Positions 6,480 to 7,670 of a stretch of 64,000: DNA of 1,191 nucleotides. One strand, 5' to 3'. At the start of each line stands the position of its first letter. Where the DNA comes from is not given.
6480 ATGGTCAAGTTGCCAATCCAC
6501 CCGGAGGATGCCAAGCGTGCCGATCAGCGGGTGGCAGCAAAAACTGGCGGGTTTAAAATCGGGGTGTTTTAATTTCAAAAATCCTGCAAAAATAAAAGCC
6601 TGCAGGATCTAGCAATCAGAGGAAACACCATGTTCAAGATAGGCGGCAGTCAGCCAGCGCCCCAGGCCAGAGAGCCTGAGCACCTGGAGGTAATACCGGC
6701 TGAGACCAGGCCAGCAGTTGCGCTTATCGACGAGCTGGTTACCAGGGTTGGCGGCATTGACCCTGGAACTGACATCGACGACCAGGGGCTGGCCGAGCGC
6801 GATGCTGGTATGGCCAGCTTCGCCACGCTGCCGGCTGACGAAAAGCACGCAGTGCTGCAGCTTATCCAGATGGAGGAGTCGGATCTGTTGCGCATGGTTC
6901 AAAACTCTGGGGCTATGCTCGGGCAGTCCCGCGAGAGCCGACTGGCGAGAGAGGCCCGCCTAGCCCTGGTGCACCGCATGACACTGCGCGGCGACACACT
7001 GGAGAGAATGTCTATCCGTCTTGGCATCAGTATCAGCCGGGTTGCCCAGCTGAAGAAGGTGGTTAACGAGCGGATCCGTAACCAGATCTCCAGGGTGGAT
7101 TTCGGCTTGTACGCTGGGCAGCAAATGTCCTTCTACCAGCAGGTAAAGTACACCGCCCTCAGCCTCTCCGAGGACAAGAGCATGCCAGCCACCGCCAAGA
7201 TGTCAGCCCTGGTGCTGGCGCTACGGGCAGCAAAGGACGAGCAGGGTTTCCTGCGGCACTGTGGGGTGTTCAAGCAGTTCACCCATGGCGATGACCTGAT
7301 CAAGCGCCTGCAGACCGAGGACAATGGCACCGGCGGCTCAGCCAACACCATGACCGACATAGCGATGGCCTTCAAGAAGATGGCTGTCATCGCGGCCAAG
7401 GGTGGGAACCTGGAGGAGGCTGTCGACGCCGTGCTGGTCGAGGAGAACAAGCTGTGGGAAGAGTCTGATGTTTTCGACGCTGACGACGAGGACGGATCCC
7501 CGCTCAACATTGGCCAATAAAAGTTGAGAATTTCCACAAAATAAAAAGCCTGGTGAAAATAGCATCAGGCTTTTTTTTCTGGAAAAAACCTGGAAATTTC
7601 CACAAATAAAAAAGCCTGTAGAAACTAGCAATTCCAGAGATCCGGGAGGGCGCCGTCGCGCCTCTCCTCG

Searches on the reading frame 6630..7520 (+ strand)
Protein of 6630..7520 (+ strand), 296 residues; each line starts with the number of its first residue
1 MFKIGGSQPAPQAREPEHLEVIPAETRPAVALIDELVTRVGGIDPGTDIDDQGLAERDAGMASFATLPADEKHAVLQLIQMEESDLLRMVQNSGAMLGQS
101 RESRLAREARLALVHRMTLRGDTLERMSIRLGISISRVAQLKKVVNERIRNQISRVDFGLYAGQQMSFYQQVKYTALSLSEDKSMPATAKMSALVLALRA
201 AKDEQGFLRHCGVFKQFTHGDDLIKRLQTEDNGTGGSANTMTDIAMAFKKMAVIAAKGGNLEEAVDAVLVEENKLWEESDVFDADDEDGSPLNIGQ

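Call 15: search_protein_families(library=phrogs, proteins=[window:6630-7520:+], max_evalue=0.01)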
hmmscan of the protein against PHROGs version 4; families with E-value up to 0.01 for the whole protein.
window:6630-7520:+ (296 aa): 0 families

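Call 16: search_protein_families(library=pfam, proteins=[window:6630-7520:+], max_evalue=0.01)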
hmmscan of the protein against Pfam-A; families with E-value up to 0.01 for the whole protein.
window:6630-7520:+ (296 aa): 0 families

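Call 17: find_related_loci(query=window:6630-7520:+, collection=viral_contigs, flank=4000)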
Query window:6630-7520:+ (296 aa) in viral_contigs; peptide patterns used: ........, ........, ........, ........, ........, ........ (x = any residue, [..] = any of these).
7 stretches matched a pattern, but none encodes a relative of the query by tblastn (E <= 1e-3).

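Call 19: find_encoding_contigs(protein=window:6630-7520:+, flank=5000, max_places=10)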
Protein window:6630-7520:+ (296 aa): 1 contig read that carries it; 1 place shown.
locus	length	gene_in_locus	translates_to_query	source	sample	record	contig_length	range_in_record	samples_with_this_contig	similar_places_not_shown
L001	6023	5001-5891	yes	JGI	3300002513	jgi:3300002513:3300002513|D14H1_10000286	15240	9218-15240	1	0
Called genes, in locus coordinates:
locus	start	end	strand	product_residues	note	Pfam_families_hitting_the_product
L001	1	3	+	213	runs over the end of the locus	-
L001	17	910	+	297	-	-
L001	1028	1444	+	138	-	-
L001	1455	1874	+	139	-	-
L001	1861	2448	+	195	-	-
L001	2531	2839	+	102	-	-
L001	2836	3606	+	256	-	-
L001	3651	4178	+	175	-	-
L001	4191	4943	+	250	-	-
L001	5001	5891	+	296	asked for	-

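Call 20: find_homologous_proteins(query=window:6630-7520:+)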
Query window:6630-7520:+ (296 aa): 6 proteins with E <= 0.001 among 3500 candidates.
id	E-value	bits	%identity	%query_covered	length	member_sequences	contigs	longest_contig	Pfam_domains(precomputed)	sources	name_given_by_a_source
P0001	2.3e-185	633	99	100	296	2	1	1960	-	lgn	-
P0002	4.1e-77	278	49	96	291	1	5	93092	-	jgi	-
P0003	1.8e-76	275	49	96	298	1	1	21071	-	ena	-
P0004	1.6e-73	266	50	87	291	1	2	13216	-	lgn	-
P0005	2.1e-64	236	43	93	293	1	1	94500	-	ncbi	-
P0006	1.6e-52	197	40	83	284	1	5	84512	-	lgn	-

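Call 21: find_encoding_contigs(protein=P0001, flank=6000)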
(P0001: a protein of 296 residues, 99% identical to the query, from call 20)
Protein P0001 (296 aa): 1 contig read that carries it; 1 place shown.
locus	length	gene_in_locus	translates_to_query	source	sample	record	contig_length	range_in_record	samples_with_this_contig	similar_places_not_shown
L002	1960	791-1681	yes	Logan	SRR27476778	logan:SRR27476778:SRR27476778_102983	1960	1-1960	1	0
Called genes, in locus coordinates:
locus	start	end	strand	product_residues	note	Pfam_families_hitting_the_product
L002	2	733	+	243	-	?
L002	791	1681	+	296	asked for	-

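Call 22: find_encoding_contigs(protein=P0002, flank=6000)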
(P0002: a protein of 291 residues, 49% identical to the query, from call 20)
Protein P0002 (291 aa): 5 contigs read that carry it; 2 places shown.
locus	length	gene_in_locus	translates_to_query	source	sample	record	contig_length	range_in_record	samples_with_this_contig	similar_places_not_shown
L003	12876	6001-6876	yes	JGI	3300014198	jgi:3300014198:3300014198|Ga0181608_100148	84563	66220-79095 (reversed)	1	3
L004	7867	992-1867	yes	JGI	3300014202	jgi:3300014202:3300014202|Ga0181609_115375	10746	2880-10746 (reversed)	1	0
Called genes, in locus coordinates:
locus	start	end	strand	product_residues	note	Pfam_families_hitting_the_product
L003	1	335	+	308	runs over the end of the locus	-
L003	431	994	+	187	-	-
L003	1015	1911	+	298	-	-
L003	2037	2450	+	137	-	-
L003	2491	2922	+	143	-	-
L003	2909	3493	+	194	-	-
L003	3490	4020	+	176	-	-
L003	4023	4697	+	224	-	-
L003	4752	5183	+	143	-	-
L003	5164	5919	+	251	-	-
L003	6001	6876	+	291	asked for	-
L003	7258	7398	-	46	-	-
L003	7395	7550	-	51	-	-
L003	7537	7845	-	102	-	-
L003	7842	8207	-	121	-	-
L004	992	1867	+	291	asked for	-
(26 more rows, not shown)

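Call 23: find_encoding_contigs(protein=P0003, flank=6000)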
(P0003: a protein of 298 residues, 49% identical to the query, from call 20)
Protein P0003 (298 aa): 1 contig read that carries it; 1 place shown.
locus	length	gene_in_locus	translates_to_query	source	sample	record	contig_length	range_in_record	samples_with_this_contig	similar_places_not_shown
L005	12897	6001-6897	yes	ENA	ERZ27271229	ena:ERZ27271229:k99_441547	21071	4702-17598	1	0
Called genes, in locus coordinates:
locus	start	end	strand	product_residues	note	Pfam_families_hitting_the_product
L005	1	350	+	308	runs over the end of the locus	-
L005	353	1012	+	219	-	-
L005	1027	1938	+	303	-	-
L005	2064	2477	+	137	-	-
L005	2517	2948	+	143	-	-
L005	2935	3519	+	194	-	-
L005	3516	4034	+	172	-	-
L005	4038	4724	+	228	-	-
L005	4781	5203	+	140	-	-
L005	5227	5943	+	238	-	-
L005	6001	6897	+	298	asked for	-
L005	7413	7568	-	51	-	-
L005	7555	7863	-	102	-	-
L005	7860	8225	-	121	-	-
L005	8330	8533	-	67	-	-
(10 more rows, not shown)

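Call 24: find_encoding_contigs(protein=P0004, flank=6000)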
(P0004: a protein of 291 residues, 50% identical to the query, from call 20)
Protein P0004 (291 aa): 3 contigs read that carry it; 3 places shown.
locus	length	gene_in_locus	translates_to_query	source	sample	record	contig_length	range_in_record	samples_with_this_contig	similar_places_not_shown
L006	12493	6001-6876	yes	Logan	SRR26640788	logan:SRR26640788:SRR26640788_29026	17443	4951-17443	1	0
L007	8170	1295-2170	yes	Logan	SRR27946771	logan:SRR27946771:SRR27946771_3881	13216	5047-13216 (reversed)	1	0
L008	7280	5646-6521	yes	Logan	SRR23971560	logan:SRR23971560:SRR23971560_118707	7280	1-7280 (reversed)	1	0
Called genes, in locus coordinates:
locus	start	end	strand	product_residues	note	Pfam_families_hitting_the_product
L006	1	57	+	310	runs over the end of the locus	-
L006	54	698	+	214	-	-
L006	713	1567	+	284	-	-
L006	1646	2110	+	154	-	-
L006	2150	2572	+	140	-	-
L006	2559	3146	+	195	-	-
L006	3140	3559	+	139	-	-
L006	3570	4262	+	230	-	-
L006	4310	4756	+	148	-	-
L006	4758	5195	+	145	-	-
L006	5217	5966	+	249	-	-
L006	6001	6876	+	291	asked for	-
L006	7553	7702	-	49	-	-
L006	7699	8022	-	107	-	-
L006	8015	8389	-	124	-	-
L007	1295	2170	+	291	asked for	-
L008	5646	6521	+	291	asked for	-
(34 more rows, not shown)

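Call 25: find_encoding_contigs(protein=P0005, flank=6000)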
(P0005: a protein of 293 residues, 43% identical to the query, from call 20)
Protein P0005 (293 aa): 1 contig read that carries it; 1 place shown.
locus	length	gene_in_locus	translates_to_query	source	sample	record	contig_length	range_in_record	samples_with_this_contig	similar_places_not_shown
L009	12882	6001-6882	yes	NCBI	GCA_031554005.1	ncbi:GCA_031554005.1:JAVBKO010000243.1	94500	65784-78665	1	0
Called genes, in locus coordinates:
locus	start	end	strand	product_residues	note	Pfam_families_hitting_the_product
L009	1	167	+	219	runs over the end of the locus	-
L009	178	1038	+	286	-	-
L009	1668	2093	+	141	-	-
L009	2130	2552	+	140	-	-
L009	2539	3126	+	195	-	-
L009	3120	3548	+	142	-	-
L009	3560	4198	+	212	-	-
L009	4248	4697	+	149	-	-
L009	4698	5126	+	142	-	-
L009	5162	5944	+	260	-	-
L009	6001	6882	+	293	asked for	-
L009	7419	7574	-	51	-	-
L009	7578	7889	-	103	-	-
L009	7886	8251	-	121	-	-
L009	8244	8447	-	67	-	-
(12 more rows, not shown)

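Call 26: find_encoding_contigs(protein=P0006, flank=6000)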
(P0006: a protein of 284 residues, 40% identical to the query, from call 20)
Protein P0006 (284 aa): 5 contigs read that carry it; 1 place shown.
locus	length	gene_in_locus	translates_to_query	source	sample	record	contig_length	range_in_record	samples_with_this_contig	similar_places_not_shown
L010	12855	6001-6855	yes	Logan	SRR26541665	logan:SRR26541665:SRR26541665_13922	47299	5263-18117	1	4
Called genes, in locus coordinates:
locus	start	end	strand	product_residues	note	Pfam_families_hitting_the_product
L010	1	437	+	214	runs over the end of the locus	-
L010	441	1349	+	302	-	PF01672:Plasmid_parti_N (weak)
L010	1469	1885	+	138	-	-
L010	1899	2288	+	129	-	-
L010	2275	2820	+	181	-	-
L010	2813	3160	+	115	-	-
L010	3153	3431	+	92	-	-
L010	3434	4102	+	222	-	-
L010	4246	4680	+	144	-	-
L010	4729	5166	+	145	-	-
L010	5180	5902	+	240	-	-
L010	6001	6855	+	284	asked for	-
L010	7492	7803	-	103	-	-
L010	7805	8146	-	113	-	-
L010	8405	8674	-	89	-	-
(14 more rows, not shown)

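Call 38: find_related_loci(query=A2, collection=metagenome_contigs, flank=3000)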
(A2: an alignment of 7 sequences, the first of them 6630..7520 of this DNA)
Query A2 (296 aa) in metagenome_contigs; peptide patterns used: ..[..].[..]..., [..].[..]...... (x = any residue, [..] = any of these).
326 stretches matched a pattern, but none encodes a relative of the query by tblastn (E <= 1e-3).

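Call 39: find_related_loci(query=A2, collection=genome_contigs, flank=10000)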
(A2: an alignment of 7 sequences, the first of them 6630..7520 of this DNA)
Query A2 (296 aa) in genome_contigs; peptide patterns used: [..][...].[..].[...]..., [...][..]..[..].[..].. (x = any residue, [..] = any of these).
58 stretches matched a pattern, but none encodes a relative of the query by tblastn (E <= 1e-3).

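Call 40: find_related_loci(query=A2, collection=viral_contigs, flank=10000)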
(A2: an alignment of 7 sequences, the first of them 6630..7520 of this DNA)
Query A2 (296 aa) in viral_contigs; peptide patterns used: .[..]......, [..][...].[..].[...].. (x = any residue, [..] = any of these).
25 stretches matched a pattern; 1 encode a relative of the query (tblastn E <= 1e-3); 1 distinct loci.
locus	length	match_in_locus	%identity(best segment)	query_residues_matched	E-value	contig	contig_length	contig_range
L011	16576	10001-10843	49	2-286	8e-85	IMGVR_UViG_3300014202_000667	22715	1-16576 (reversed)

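Call 61: search_solved_structures(query=A2, max_evalue=10, show_alignments=2)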
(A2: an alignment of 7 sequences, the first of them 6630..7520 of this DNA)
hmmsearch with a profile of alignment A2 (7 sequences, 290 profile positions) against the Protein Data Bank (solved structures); distinct sequences matched with E-value up to 10: 2.
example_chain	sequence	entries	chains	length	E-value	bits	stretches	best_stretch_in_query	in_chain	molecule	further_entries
1x1n_A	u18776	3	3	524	0.78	12.1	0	48-82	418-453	4-alpha-glucanotransferase | 4-alpha-glucanotransferase, chloroplastic/amyloplastic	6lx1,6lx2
7cov_A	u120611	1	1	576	1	11.7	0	48-82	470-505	4-alpha-glucanotransferase, chloroplastic/amyloplastic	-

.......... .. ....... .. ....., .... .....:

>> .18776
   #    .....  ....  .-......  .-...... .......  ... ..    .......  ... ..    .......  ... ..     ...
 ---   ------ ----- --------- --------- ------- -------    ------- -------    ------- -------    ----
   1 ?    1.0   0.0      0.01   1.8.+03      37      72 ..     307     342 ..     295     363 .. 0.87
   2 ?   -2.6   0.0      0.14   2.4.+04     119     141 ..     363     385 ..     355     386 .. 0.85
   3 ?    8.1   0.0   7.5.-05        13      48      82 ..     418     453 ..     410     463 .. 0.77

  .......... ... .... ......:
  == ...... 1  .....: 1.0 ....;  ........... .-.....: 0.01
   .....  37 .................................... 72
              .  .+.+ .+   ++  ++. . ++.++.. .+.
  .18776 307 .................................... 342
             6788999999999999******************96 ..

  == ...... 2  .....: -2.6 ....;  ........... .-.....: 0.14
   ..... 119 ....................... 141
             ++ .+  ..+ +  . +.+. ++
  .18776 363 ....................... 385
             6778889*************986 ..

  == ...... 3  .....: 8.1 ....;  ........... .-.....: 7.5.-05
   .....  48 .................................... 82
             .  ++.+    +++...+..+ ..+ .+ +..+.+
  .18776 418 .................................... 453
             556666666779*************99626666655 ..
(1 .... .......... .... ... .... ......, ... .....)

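Call 62: search_protein_families(library=pfam, alignment_id=A2, max_evalue=10)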
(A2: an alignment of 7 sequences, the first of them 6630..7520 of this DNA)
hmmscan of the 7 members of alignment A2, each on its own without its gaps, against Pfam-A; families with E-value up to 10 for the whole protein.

A. member 1, window:6630-7520:+ (296 aa): 1 family
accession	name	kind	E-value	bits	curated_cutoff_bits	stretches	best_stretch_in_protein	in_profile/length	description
PF04545.22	Sigma70_r4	-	0.22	11.5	24.1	1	105-150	5-49/50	Sigma-70, region 4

B. families by the number of members that match (of 7 scanned): 4 families
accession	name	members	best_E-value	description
PF04545.22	Sigma70_r4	4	0.072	Sigma-70, region 4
PF13384.12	HTH_23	3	0.001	Homeodomain-like domain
PF12298.14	Bot1p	2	0.053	Eukaryotic mitochondrial regulator protein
PF13518.12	HTH_28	1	0.21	Helix-turn-helix domain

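Call 76: search_dna_similar(query=window:6630-7520:+, collection=phages, mode=protein, max_rows=10, max_evalue=0.01)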
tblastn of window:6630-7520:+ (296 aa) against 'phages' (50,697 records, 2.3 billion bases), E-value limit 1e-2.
Records with a match: 1; places in all: 1; records where one place covers at least 80% of the query: 0.
Best place of each record, by identity: <60% 1.
By first word of the organism name: Aeromonas 1.
By host as written in the record: Aeromonas hydrophila AH10 (CCTCC AB2014155) 1.
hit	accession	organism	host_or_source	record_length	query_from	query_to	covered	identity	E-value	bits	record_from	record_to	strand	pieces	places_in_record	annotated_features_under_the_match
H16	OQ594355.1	Aeromonas phage HJ05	Aeromonas hydrophila AH10 (CCTCC ...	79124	114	214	34%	31.7%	1e-8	62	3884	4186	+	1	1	hypothetical protein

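Call 77: get_annotated_region(hit=H16, flank=4000)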
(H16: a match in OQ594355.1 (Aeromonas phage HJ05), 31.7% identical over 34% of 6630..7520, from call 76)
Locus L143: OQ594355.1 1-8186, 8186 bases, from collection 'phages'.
description: Aeromonas phage HJ05, complete genome.
organism: Aeromonas phage HJ05 (NCBI taxid 3035942)
taxonomy: Viruses; Duplodnaviria; Heunggongvirae; Uroviricota; Caudoviricetes
host: Aeromonas hydrophila AH10 (CCTCC AB2014155); source: -; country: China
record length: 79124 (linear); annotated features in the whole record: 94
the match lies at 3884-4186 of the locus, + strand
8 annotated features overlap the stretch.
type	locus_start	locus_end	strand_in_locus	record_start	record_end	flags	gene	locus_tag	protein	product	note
CDS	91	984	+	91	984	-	-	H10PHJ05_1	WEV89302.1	hypothetical protein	-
CDS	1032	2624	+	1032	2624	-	-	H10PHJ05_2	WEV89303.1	hypothetical protein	-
CDS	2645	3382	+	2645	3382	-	-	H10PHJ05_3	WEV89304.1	hypothetical protein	-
CDS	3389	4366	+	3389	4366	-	-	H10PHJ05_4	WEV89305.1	hypothetical protein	-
CDS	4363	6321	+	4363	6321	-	-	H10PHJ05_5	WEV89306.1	hypothetical protein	-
CDS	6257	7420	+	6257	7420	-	-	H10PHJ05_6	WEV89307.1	hypothetical protein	-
CDS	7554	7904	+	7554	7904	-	-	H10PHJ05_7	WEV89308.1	hypothetical protein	-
CDS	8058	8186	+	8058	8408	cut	-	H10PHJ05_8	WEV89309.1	hypothetical protein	-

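Call 79: search_protein_families(library=pfam, proteins=[L143:3389-4366:+, L143:4363-6321:+, L143:2645-3382:+, L143:6257-7420:+], max_evalue=0.01)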
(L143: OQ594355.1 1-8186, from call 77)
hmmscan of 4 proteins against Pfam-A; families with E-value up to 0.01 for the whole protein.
L143:3389-4366:+ (325 aa): 0 families

L143:4363-6321:+ (652 aa): 0 families

L143:2645-3382:+ (245 aa): 4 families
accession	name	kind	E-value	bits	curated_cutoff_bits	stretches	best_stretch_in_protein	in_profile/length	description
PF08241.18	Methyltransf_11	-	1.6e-07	32.3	21.2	1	64-164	2-94/95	Methyltransferase domain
PF08242.18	Methyltransf_12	-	2.6e-07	31.7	30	1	64-163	2-98/98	Methyltransferase domain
PF13649.12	Methyltransf_25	-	5.7e-07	30.6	27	1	62-161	1-97/97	Methyltransferase domain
PF13847.12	Methyltransf_31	-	0.00085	19.5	27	1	61-179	6-122/145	Methyltransferase domain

L143:6257-7420:+ (387 aa): 1 family
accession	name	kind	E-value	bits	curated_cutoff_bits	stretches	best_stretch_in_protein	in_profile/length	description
PF00793.26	DAHP_synth_1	-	1.2e-49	169.1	25.5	1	64-357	9-267/270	DAHP synthetase I family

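Call 84: predict_structure(alignment_id=A2)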
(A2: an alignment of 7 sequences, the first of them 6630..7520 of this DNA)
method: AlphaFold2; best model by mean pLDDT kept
length: 296 residues; sequences in the alignment: 7
mean_pLDDT: 54.3   pTM: 0.40
mean pLDDT of the five models: 54.3, 52.6, 51.5, 50.4, 48.9
residues with pLDDT >= 90: 0; 70-90: 84; 50-70: 62; < 50: 150
segments of 3 or more residues with pLDDT < 50: 1-15, 17-46, 48-62, 212-225, 227-296
pLDDT, mean of each block of 10 residues (from residue 1): 37 41 43 34 46 41 53 62 76 59 72 74 76 74 66 50 64 80 83 77 66 43 46 40 38 40 34 33 39 34
secondary structure, 60 per line:
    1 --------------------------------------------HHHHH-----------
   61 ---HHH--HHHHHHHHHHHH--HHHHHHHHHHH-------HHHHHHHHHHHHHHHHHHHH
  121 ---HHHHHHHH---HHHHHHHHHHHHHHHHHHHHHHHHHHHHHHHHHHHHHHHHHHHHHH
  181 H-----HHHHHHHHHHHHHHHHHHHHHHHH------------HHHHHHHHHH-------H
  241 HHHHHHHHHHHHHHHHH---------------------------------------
elements in order: H45-49 H69-80 H83-93 H101-120 H124-131 H135-181 H187-210 H223-232 H240-257

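Call 89: fold_search(model_id=the predicted structure, library=pdb)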
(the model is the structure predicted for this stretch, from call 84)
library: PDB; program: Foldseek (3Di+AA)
matches with E <= 10: 343; with E <= 0.001: 0
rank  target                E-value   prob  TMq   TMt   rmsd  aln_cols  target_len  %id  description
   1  4bne_A                3.6e-01  0.54  0.23  0.24  24.7       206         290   13  Pacsin2 Interacts with Membranes and Actin-Filaments (released 2014-05-14)
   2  4bne_B                3.8e-01  0.41  0.22  0.22  25.4       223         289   11  Pacsin2 Interacts with Membranes and Actin-Filaments (released 2014-05-14)
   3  3haj_A                6.0e-01  0.25  0.20  0.20  22.5       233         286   11  Crystal structure of human PACSIN2 F-BAR domain (p212121 lattice) (released 2009-06-16)
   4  3q0k_A                6.7e-01  0.14  0.17  0.18  24.5       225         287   12  Crystal structure of Human PACSIN 2 F-BAR (released 2012-02-15)
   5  8abq_A                7.4e-01  0.18  0.19  0.22  19.5       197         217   11  Structure of the SNX1-SNX5 complex, Pt derivative (released 2023-06-21)
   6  3hai_C                7.8e-01  0.12  0.14  0.15  24.1       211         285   10  Crystal structure of human PACSIN1 F-BAR domain (P21 lattice) (released 2009-06-16)
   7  7aal_A                8.6e-01  0.11  0.14  0.15  22.1       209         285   10  Crystal structure of the F-BAR domain of PSTIPIP1, G258A mutant (released 2022-02-23)
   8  7crc_E                9.1e-01  0.18  0.18  0.21  20.6       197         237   12  Cryo-EM structure of plant NLR RPP1 tetramer in complex with ATR1 (released 2020-12-16)
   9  9az6_F                9.1e-01  0.09  0.14  0.18  27.6       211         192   11  F-actin-Talin(R13-DD) complex (released 2025-02-12)
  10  2x3v_A                9.1e-01  0.09  0.13  0.13  23.1       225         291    9  Structure of The F-BAR Domain of Mouse Syndapin I (released 2010-04-07)
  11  6iko_B                9.6e-01  0.11  0.14  0.14  23.1       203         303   13  Crystal structure of mouse GAS7cb (released 2019-10-16)
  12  7dfp_A                1.0e+00  0.11  0.15  0.14  13.1       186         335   12  Human dopamine D2 receptor in complex with spiperone (released 2020-12-30)
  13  7aam_A                1.0e+00  0.10  0.15  0.15  21.5       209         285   11  Crystal structure of the F-BAR domain of PSTIPIP1 bound to the CTH domain of the phosphatase LYP (released 2022-02-23)
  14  3pvp_A                1.1e+00  0.63  0.19  0.48   7.9        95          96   15  Structure of Mycobacterium tuberculosis DnaA-DBD in complex with box2 DNA (released 2011-05-25)
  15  7crb_J                1.1e+00  0.20  0.18  0.21  20.7       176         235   12  Cryo-EM structure of plant NLR RPP1 LRR-ID domain in complex with ATR1 (released 2020-12-16)
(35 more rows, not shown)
